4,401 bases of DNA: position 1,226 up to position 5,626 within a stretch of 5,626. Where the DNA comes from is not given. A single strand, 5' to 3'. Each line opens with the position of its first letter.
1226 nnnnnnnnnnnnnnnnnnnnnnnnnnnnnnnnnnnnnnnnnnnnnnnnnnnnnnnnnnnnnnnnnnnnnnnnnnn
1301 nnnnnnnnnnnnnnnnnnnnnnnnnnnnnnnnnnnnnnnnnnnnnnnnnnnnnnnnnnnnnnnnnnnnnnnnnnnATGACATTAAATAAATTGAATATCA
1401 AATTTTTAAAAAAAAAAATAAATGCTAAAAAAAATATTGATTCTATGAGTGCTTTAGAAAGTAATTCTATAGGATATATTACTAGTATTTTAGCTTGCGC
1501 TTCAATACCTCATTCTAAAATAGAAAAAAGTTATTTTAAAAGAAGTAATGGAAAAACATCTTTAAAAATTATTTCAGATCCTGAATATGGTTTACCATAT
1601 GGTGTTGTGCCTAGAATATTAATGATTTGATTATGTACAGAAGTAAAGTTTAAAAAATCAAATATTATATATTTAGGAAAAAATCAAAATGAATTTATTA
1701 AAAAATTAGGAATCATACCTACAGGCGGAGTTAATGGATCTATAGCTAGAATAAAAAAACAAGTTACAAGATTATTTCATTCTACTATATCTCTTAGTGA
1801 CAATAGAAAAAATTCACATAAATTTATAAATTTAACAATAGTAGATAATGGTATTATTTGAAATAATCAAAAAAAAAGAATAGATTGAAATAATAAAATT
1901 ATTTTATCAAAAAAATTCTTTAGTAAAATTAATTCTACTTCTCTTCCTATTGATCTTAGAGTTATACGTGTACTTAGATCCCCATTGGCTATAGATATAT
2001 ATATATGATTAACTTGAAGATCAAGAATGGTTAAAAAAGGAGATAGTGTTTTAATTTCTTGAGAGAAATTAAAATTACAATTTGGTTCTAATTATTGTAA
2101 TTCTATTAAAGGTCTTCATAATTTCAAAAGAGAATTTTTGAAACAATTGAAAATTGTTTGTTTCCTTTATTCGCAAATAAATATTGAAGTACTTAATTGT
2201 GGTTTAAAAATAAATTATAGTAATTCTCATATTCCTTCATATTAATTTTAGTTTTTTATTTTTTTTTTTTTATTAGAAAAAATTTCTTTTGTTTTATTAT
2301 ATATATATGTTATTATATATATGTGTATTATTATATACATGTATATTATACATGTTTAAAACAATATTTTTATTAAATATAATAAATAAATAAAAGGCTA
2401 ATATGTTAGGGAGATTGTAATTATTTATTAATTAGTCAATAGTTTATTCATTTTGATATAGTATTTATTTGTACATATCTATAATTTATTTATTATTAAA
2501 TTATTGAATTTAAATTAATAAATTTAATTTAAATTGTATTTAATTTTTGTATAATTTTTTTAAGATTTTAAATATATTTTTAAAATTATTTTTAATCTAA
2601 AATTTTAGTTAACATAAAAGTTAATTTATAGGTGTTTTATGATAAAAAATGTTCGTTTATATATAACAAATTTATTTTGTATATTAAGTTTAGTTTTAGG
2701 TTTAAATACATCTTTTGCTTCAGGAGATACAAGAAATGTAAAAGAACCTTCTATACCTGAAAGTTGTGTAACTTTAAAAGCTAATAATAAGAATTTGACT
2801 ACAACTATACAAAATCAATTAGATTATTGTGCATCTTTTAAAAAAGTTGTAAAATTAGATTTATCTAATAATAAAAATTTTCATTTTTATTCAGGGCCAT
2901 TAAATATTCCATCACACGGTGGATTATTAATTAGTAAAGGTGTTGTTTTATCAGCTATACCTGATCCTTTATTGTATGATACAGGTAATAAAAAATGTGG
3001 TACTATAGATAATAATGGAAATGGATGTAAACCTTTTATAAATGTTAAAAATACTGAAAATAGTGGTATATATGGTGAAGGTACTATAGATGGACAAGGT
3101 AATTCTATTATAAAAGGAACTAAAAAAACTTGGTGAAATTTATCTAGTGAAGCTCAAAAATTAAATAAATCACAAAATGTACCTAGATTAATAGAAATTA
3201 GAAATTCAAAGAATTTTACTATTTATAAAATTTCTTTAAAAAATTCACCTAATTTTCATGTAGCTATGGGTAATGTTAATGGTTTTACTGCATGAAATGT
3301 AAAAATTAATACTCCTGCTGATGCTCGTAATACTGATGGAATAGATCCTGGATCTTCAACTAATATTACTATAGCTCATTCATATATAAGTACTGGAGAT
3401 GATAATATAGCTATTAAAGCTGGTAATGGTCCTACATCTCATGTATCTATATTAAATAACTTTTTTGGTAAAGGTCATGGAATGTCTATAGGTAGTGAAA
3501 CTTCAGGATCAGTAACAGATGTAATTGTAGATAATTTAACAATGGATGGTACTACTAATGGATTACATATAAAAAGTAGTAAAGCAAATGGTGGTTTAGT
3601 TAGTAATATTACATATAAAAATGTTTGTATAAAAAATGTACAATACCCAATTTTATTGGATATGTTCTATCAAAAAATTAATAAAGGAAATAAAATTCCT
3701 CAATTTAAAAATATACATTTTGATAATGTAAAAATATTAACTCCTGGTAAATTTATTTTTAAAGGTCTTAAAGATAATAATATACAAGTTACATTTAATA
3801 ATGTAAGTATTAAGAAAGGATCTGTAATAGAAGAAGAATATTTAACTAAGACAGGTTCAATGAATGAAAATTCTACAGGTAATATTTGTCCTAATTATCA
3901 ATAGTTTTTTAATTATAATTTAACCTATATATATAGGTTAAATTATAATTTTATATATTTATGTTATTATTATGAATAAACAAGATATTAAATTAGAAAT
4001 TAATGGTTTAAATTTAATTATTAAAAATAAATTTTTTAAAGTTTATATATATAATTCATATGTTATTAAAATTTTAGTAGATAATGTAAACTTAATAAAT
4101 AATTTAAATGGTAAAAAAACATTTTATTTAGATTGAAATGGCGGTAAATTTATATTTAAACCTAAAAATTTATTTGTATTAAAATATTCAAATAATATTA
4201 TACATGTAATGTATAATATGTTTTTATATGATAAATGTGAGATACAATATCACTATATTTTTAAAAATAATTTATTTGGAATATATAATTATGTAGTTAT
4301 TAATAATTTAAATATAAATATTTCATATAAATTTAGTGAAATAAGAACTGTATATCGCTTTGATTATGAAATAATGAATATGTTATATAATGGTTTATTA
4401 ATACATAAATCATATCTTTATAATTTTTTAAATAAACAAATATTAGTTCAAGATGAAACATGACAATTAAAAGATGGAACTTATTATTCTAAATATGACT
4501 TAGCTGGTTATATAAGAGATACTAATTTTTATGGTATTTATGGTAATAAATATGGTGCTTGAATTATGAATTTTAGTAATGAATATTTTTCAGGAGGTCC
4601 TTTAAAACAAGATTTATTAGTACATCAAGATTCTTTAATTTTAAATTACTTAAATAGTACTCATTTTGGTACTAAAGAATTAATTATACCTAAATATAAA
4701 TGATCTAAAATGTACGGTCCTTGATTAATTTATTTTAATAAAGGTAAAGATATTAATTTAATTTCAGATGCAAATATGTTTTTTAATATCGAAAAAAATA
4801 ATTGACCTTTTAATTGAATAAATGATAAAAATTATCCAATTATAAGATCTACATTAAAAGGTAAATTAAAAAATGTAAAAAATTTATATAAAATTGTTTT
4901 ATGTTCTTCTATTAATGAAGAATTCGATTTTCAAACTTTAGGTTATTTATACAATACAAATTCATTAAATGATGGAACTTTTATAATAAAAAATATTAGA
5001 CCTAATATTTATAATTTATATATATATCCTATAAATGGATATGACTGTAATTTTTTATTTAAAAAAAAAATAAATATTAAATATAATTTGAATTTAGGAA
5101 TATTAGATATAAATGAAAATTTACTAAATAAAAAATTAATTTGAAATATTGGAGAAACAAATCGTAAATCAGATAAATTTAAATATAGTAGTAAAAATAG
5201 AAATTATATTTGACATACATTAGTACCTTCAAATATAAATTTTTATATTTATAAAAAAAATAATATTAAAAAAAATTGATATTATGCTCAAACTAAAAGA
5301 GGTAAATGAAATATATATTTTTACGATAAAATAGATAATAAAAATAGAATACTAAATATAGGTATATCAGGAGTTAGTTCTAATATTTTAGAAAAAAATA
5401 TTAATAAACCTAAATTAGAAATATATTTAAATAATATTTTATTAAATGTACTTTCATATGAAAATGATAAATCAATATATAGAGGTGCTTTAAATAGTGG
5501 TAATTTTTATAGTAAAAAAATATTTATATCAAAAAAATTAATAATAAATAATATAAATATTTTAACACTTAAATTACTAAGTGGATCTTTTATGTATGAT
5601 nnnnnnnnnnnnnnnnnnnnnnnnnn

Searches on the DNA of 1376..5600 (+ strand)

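Call 10: search_dna_similar(query=window:1376-5600:+, collection=plasmids, mode=near, max_rows=30)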
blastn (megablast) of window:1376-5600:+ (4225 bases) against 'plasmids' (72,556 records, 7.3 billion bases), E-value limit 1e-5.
Records with a match: 33; places in all: 35; records where one place covers at least 80% of the query: 3.
Best place of each record, by identity: 80-90% 16; 60-80% 17.
By first word of the organism name: Candidatus 33.
By predicted mobility (MOB-suite, as given by PLSDB): non-mobilizable 33.
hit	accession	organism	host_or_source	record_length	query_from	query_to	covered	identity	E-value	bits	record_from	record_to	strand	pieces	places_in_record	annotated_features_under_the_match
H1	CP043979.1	Candidatus Stammera capleta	Cassida vibex,insect metagenome,Whole ...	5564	1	4225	100%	87.6%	0e+0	4892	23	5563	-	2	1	record has no annotation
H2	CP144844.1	Candidatus Stammera capleta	insect metagenome,tissue sample,midgut ...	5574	1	4225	100%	86.4%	0e+0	4586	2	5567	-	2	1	record has no annotation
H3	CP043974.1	Candidatus Stammera capleta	Cassida viridis,insect metagenome,Whole ...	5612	1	4225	100%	85.3%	0e+0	4383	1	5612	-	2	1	record has no annotation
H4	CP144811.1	Candidatus Stammera capleta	insect metagenome,tissue sample,midgut ...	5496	1208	4225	71%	81.4%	0e+0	2418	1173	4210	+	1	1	record has no annotation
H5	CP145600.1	Candidatus Stammera capleta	Parachiridia subirrorata,insect ...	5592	1227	4225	71%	81.5%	0e+0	2410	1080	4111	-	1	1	record has no annotation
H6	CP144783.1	Candidatus Stammera capleta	insect metagenome,tissue sample,midgut ...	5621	1285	4224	70%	81.9%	0e+0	2455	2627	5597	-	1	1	record has no annotation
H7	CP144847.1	Candidatus Stammera capleta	insect metagenome,tissue sample,midgut ...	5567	1157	4225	69%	78.7%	0e+0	1877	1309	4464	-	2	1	record has no annotation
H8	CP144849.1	Candidatus Stammera capleta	insect metagenome,tissue sample,midgut ...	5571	1164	2523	32%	80.2%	0e+0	1011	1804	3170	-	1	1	record has no annotation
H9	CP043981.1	Candidatus Stammera capleta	Parachirida sp.,insect metagenome,Whole ...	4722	1241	2523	30%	84.0%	0e+0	1230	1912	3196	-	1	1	record has no annotation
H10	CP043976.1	Candidatus Stammera capleta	Cassida sp.,insect metagenome,Whole ...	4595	1206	2528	31%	81.1%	0e+0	1042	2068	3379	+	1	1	record has no annotation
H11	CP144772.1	Candidatus Stammera capleta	insect metagenome,tissue sample,midgut ...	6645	1261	2547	30%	75.5%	4e-167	597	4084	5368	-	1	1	record has no annotation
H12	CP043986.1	Candidatus Stammera capleta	Chelymorpha alternans,insect ...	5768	1330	2518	28%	80.5%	0e+0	896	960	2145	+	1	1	record has no annotation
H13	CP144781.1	Candidatus Stammera capleta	insect metagenome,tissue sample,midgut ...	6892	1330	2532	28%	79.4%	0e+0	837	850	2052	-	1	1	record has no annotation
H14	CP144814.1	Candidatus Stammera capleta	insect metagenome,tissue sample,midgut ...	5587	1342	2518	28%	79.9%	0e+0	852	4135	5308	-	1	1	record has no annotation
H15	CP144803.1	Candidatus Stammera capleta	insect metagenome,tissue sample,midgut ...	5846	1351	2523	28%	78.4%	0e+0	750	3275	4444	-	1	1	record has no annotation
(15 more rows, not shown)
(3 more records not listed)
